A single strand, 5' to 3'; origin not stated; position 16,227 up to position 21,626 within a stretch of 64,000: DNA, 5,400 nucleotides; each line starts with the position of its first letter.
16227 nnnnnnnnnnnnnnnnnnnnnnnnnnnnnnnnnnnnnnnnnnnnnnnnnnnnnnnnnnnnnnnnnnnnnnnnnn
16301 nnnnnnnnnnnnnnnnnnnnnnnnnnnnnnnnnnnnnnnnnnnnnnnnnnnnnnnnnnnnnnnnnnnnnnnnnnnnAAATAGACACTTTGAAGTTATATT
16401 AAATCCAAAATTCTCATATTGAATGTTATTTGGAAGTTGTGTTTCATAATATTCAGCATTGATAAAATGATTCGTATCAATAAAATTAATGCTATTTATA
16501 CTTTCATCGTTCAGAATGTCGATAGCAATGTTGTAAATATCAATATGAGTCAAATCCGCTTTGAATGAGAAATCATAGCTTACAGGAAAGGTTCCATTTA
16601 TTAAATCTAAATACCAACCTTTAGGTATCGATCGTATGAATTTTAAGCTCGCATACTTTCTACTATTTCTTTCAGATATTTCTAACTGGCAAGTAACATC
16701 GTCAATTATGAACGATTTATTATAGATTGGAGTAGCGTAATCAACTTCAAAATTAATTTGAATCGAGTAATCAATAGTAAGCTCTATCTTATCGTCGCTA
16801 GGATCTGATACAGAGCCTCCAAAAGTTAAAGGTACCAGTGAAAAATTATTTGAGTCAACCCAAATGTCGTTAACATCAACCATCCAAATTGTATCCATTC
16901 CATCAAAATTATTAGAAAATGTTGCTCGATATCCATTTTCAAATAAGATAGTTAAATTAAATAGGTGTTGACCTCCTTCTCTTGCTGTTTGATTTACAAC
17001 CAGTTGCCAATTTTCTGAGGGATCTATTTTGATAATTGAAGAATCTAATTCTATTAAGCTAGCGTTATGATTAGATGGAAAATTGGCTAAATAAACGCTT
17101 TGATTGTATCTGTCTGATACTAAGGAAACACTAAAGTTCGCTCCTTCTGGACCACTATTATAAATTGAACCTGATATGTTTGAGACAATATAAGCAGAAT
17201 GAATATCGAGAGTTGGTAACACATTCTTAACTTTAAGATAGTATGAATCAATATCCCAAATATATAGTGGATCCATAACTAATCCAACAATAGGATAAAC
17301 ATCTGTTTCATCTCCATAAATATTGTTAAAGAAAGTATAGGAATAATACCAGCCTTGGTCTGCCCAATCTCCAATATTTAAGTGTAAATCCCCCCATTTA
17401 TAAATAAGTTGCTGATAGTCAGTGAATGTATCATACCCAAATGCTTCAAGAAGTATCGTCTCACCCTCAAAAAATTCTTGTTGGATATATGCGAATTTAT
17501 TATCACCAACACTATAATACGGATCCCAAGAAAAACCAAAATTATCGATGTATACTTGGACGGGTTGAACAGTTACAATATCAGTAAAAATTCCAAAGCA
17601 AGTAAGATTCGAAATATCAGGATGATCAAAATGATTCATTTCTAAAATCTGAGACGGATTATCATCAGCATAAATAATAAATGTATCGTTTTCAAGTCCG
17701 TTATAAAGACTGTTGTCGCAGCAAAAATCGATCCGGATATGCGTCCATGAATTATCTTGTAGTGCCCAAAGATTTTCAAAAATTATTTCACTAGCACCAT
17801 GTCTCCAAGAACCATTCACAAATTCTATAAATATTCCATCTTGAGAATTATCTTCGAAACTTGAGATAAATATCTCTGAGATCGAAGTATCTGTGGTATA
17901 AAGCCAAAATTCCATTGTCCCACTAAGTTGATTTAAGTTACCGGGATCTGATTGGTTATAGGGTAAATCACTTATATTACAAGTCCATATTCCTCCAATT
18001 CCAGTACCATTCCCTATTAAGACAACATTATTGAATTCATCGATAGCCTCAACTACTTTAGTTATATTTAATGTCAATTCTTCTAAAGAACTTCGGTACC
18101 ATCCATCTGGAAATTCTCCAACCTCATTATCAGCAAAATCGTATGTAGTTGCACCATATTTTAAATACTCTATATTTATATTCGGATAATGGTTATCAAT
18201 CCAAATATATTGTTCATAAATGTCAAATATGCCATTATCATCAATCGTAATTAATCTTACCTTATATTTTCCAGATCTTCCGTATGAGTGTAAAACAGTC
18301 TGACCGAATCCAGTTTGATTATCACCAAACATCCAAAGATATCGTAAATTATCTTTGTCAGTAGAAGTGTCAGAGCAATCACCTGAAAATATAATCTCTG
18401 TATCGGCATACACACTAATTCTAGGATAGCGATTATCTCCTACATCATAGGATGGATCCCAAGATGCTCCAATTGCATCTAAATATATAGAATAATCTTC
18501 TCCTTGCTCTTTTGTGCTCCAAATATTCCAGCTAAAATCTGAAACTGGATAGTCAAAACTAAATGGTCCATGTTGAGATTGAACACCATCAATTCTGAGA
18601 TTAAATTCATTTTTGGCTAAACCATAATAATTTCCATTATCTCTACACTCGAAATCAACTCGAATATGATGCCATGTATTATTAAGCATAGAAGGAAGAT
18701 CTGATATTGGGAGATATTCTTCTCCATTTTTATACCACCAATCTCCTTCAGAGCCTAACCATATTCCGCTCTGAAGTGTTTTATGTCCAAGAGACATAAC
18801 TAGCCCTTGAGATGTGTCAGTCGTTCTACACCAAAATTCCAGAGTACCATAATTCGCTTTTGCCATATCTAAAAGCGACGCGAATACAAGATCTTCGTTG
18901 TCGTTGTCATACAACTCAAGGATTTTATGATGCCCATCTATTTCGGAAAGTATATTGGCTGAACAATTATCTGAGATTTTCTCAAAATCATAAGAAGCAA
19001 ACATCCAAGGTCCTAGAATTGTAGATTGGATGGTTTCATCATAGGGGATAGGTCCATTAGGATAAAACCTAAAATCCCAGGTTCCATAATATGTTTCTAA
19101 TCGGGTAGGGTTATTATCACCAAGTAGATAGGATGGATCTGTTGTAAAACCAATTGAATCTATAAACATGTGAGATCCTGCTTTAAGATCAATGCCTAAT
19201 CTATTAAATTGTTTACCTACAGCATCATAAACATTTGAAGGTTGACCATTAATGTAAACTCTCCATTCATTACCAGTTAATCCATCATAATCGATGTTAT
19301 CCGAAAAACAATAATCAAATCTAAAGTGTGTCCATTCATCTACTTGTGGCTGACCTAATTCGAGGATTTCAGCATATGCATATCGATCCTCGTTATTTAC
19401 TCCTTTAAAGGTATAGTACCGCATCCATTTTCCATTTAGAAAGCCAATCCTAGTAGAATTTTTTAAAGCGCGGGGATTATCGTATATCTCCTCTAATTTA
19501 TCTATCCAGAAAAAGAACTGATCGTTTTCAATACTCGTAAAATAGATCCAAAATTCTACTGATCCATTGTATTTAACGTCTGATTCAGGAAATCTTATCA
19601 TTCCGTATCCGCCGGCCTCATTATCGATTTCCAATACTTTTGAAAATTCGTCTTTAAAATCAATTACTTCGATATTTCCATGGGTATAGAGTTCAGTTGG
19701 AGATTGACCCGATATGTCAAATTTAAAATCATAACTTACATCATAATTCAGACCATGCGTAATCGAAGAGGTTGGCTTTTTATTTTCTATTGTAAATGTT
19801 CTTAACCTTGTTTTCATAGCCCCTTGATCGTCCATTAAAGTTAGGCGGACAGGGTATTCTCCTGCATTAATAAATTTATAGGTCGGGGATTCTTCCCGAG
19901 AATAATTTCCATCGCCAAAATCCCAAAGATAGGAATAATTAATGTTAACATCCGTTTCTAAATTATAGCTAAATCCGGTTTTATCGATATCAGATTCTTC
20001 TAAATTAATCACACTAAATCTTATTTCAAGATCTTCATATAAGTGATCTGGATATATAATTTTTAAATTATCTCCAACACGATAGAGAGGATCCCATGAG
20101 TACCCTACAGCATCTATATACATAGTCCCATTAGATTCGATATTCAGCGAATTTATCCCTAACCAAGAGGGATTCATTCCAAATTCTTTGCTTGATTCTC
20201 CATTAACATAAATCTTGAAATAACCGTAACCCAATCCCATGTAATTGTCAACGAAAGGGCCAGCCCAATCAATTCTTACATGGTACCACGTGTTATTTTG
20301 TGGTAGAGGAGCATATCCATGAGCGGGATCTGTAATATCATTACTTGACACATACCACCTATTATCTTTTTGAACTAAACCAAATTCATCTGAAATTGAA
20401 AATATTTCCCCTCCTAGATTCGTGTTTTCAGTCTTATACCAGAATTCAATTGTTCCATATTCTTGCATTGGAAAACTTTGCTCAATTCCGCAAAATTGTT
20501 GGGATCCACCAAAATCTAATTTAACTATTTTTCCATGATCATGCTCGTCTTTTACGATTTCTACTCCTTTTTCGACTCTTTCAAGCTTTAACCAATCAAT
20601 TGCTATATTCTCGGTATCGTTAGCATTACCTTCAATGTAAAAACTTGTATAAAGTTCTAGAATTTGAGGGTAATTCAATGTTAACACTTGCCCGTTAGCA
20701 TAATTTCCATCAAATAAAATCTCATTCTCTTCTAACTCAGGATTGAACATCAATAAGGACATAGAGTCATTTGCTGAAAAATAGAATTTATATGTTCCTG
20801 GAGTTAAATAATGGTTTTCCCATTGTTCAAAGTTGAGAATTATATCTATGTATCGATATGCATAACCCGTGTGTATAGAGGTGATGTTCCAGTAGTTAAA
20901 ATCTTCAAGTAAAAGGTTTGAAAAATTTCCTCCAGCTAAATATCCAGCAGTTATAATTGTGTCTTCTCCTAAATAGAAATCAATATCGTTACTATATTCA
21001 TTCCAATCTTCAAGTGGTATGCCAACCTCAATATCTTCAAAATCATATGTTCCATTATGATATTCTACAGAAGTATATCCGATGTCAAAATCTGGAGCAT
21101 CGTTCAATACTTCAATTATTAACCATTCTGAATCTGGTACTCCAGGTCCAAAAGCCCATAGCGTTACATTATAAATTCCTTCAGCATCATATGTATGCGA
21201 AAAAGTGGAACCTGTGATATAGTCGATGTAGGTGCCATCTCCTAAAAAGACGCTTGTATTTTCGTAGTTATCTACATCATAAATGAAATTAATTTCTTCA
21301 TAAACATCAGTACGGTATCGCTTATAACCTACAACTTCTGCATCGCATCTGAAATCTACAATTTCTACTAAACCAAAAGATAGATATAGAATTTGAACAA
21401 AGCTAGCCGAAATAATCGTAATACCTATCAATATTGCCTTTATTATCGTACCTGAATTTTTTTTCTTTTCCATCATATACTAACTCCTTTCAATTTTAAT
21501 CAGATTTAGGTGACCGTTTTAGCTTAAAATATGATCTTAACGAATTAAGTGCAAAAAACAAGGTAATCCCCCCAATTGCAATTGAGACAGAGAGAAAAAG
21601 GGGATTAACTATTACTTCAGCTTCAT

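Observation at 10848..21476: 3542-aa giant protein built from five copies of a distinctive LamG-like module plus PKD and thrombospondin type-3 repeats, ending in a multi-helix membrane domain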

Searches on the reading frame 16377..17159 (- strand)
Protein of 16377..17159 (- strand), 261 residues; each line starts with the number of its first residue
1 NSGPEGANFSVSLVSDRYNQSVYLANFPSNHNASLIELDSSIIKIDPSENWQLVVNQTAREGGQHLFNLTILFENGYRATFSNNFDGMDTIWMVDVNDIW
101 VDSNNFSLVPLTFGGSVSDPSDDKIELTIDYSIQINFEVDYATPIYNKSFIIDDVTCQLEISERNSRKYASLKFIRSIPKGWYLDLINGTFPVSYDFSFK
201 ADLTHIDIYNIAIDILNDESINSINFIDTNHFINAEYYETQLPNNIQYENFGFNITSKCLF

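Call 48: search_protein_families(library=pfam, proteins=[window:16377-17159:-], max_evalue=1)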
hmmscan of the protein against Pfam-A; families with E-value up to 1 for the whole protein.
seq(261 aa): 0 families

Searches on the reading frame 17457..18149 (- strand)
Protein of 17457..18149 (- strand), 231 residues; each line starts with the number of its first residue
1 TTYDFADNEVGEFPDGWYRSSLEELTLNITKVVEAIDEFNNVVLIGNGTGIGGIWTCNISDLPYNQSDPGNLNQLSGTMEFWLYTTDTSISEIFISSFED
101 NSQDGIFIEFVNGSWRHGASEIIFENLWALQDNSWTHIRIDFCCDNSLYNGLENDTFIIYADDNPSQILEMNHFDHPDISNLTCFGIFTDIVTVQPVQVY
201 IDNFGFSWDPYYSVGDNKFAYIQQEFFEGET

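Call 8: search_protein_families(library=pfam, proteins=[window:17457-18149:-], max_evalue=1)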
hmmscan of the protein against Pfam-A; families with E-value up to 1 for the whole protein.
seq(231 aa): 0 families

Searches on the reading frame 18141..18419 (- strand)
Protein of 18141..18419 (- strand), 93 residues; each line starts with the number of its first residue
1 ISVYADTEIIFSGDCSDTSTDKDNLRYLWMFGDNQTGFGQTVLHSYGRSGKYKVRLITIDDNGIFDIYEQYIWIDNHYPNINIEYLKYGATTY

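Call 48: search_protein_families(library=pfam, proteins=[window:18141-18419:-], max_evalue=1)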
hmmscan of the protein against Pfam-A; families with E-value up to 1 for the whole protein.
seq(93 aa): 2 families
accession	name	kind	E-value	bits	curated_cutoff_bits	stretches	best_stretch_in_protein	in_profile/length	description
PF18911.6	PKD_4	-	5.1e-13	49.3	27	1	5-64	16-74/85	PKD domain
PF00801.26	PKD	-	4.3e-07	30.3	23.5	1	11-61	19-68/80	PKD domain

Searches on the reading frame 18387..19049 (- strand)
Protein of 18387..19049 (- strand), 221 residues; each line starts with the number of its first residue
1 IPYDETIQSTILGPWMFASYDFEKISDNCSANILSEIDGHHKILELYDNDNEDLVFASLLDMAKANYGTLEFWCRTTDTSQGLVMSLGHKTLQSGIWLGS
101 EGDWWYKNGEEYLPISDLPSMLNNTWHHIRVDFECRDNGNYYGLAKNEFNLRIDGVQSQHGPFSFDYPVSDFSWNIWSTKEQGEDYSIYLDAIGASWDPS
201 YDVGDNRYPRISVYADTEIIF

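Call 8: search_protein_families(library=pfam, proteins=[window:18387-19049:-], max_evalue=1)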
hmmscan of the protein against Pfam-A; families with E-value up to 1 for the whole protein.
seq(221 aa): 1 family
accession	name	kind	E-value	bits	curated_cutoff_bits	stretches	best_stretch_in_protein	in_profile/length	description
PF13385.13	Laminin_G_3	-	0.00033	21.3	27.6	1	62-174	14-119/151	Concanavalin A-like lectin/glucanases superfamily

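Call 36: search_solved_structures(query=A2, max_evalue=1, show_alignments=1)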
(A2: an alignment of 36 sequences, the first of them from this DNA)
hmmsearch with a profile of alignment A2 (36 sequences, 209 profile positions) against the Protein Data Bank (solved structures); distinct sequences matched with E-value up to 1: 0.

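Call 42: predict_structure(alignment_id=A2)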
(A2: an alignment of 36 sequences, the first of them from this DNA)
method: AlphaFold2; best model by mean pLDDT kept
length: 201 residues; sequences in the alignment: 36
mean_pLDDT: 79.5   pTM: 0.82
mean pLDDT of the five models: 79.5, 78.2, 77.8, 76.9, 74.8
residues with pLDDT >= 90: 60; 70-90: 91; 50-70: 36; < 50: 14
segments of 3 or more residues with pLDDT < 50: 1-6, 197-201
pLDDT, mean of each block of 10 residues (from residue 1): 46 75 87 69 60 91 81 70 86 90 94 93 92 92 92 75 68 87 86 60 34
secondary structure, 60 per line:
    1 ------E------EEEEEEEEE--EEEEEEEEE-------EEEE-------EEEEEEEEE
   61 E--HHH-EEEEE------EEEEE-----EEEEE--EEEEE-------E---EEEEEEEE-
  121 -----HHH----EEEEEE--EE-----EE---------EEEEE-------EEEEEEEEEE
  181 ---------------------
elements in order: E14-22 E25-33 E41-44 E52-61 E68-72 E79-83 E89-93 E96-100 E112-119 E133-138 E159-163 E171-180

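Call 45: find_homologous_proteins(query=A2, max_evalue=0.00001)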
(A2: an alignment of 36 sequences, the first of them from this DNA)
Query A2 (36 sequences) (201 aa, profile of the alignment): 6 proteins with E <= 0.00001 among 2539 candidates.
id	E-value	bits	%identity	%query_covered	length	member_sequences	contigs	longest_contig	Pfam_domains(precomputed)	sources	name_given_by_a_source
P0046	2.7e-59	218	30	89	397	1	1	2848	-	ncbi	ncbi:MAG: hypothetical protein ACFFAT_22225 [Promethearchaeota archaeon]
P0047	4.7e-49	185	66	64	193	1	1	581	-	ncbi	ncbi:unnamed protein product, partial [marine sediment metagenome]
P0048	7.7e-36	142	63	39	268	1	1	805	PF00801.27,PF18911.7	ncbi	ncbi:unnamed protein product, partial [marine sediment metagenome]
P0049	1.5e-29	121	34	88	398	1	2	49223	-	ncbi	ncbi:MAG: hypothetical protein ACFE91_04910 [Promethearchaeota archaeon]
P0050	6.2e-15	74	29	90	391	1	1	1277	-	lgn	-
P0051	9.3e-14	70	27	95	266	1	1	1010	-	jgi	-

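Call 46: fold_search(model_id=the predicted structure, library=pdb)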
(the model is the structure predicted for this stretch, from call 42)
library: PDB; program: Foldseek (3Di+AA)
matches with E <= 10: 1493; with E <= 0.001: 87
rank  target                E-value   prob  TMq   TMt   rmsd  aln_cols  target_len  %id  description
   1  5mqr                  6.4e-08  1.00  0.55  0.12   7.9       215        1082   12  Sialidase BT_1020 (released 2017-03-22)
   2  9qc7_B                2.1e-06  1.00  0.47  0.11   5.2       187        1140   14  BoNT-NTNH complex from Clostridium botulinum Serotype B1 (released 2025-09-10)
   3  1ms0_A                2.6e-06  1.00  0.43  0.17   8.7       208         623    9  Monoclinic form of Trypanosoma cruzi trans-sialidase, in complex with 3-deoxy-2,3-dehydro-N-acetylneuraminic acid (DAN (released 2003-03-25)
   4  9qc8_B                6.3e-06  1.00  0.45  0.10   5.9       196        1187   14  BoNT-NTNH-HA70 complex from Clostridium botulinum Serotype B1 (released 2025-09-10)
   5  8qft                  6.7e-06  1.00  0.44  0.10   6.0       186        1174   13  X-ray structure of non-toxic non-hemagglutinin (NTNH) protein from botulinum neurotoxin serotype X (released 2024-08-14)
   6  9qco_A                8.8e-06  1.00  0.43  0.11   6.0       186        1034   16  NTNH-HA70 complex from Clostridium botulinum Serotype B1 (released 2025-09-10)
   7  2ags                  1.1e-05  1.00  0.45  0.17   9.4       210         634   10  Trypanosoma rangeli Sialidase in Complex with 2-Keto-3-deoxy-D-glycero-D-galacto-2,3-difluoro-nononic acid (2,3-difluoro (released 2005-11-22)
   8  1ms1_A                1.2e-05  1.00  0.44  0.17   8.9       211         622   10  Monoclinic form of Trypanosoma cruzi trans-sialidase, in complex with 3-deoxy-2,3-dehydro-N-acetylneuraminic acid (DAN (released 2003-03-25)
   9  2a5z_A                1.2e-05  1.00  0.51  0.45   6.1       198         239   15  Crystal Structure of Protein of Unknown Function SO2946 from Shewanella oneidensis MR-1 (released 2005-08-16)
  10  1mz5                  1.3e-05  1.00  0.48  0.18   8.4       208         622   12  Trypanosoma rangeli sialidase (released 2002-10-16)
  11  2a5z_C                1.6e-05  1.00  0.51  0.44   6.0       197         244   15  Crystal Structure of Protein of Unknown Function SO2946 from Shewanella oneidensis MR-1 (released 2005-08-16)
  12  3obr                  1.6e-05  1.00  0.49  0.27   6.0       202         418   13  Crystal structure of Botulinum neurotoxin serotype D binding domain (released 2010-09-08)
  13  7nde                  1.7e-05  1.00  0.51  0.45   4.5       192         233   10  Trichoderma parareesei PL7A beta-glucuronan lyase (released 2022-03-02)
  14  3gne_A                1.8e-05  1.00  0.55  0.47   5.6       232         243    9  Crystal structure of alginate lyase vAL-1 from Chlorella virus (released 2009-10-20)
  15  1s0i_A                1.8e-05  1.00  0.45  0.18   9.0       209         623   12  Trypanosoma cruzi trans-sialidase in complex with sialyl-lactose (Michaelis complex) (released 2004-05-18)
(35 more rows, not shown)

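Call 73: find_related_loci(query=A8, collection=genome_contigs, flank=10000)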
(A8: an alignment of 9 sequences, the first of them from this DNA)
Query A8 (201 aa) in genome_contigs; peptide patterns used: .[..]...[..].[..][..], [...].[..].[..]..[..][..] (x = any residue, [..] = any of these).
32 stretches matched a pattern; 5 encode a relative of the query (tblastn E <= 1e-3); 5 distinct loci.
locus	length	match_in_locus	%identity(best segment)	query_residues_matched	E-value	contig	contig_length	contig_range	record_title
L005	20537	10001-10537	37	11-191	2e-27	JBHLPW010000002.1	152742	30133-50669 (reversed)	MAG: Promethearchaeota archaeon isolate H3B.172 H3B.172@142, whole genome shotgun sequence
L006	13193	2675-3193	34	18-191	2e-25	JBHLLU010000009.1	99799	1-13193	MAG: Promethearchaeota archaeon isolate DZ1S.191 DZ1S.191@281, whole genome shotgun sequence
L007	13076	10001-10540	33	15-191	4e-24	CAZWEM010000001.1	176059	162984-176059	MAG TPA_asm: uncultured archaeon isolate binchicken_co94_320 genome assembly, contig: NODE_25_length_176059_cov_8.069771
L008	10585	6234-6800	33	11-191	6e-27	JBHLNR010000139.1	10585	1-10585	MAG: Promethearchaeota archaeon isolate DZ2S.368 DZ2S.368@22197, whole genome shotgun sequence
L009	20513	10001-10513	25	14-191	4e-8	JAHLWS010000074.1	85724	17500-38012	MAG: Promethearchaeota archaeon isolate 33X4 k141_68087, whole genome shotgun sequence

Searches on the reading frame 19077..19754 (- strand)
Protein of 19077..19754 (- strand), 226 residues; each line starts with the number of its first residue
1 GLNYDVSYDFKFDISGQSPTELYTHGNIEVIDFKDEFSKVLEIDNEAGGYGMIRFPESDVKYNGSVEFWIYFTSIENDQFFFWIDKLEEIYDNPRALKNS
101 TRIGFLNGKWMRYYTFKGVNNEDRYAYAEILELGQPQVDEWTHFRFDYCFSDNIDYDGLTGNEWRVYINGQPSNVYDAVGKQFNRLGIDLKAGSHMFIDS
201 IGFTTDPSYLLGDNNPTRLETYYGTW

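Call 8: search_protein_families(library=pfam, proteins=[window:19077-19754:-], max_evalue=1)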
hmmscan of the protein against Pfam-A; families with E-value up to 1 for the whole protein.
seq(226 aa): 1 family
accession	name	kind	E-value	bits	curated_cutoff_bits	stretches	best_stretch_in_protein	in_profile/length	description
PF13385.13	Laminin_G_3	-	0.00077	20.1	27.6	1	48-181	2-110/151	Concanavalin A-like lectin/glucanases superfamily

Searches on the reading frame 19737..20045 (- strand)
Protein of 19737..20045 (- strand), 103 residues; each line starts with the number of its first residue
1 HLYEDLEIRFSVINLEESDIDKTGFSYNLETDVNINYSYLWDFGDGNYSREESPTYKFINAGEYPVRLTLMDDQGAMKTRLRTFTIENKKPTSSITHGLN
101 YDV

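Call 48: search_protein_families(library=pfam, proteins=[window:19737-20045:-], max_evalue=1)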
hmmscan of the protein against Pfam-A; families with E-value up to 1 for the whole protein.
seq(103 aa): 3 families
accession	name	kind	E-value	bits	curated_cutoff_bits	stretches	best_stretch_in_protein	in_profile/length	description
PF18911.6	PKD_4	-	7.6e-13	48.8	27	1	25-80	22-79/85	PKD domain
PF00801.26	PKD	-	1.5e-09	38.2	23.5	1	35-81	28-76/80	PKD domain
PF16820.11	PKD_3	-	0.0092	16.3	26.3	1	23-68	17-64/68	PKD-like domain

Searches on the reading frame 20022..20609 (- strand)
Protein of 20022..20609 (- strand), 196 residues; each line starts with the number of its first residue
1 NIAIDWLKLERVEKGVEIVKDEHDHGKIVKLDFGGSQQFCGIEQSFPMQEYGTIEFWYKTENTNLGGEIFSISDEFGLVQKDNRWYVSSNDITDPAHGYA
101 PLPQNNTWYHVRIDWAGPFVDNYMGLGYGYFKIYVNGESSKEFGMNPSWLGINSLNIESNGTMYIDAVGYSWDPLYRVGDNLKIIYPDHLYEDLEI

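Call 8: search_protein_families(library=pfam, proteins=[window:20022-20609:-], max_evalue=1)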
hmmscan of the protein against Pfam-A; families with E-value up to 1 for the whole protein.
seq(196 aa): 2 families
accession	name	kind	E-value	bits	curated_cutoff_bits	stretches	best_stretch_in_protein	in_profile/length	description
PF13385.13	Laminin_G_3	-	7.7e-06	26.6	27.6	1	45-150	13-112/151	Concanavalin A-like lectin/glucanases superfamily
PF02343.21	TRA-1_regulated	-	0.05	14.1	27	1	46-88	52-94/129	TRA-1 regulated protein R03H10.4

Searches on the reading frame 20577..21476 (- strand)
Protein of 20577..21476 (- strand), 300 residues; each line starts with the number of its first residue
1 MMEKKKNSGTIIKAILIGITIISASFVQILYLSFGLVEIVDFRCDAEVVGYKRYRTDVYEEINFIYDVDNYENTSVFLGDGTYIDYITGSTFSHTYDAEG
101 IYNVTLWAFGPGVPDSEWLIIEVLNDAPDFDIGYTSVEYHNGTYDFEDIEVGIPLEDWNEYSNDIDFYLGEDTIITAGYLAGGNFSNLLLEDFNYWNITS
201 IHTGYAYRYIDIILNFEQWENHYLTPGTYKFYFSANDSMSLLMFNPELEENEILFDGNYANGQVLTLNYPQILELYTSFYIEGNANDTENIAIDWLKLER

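Call 8: search_protein_families(library=pfam, proteins=[window:20577-21476:-], max_evalue=1)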
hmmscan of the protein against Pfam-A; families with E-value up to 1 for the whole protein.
seq(300 aa): 2 families
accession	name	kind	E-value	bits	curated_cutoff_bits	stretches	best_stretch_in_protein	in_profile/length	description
PF18911.6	PKD_4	-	6.5e-05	23.3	27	1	76-107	39-67/85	PKD domain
PF00801.26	PKD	-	0.00019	21.8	23.5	1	78-109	36-66/80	PKD domain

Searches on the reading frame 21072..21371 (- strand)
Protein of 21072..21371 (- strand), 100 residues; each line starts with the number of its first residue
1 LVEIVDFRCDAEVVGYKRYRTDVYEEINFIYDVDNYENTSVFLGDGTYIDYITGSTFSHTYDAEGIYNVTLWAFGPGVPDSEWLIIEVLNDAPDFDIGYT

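Call 48: search_protein_families(library=pfam, proteins=[window:21072-21371:-], max_evalue=1)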
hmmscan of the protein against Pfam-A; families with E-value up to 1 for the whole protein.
seq(100 aa): 2 families
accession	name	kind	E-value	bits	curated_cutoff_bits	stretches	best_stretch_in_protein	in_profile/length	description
PF18911.6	PKD_4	-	5.4e-05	23.6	27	1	39-72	37-67/85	PKD domain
PF00801.26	PKD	-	0.0001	22.6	23.5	1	43-75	36-67/80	PKD domain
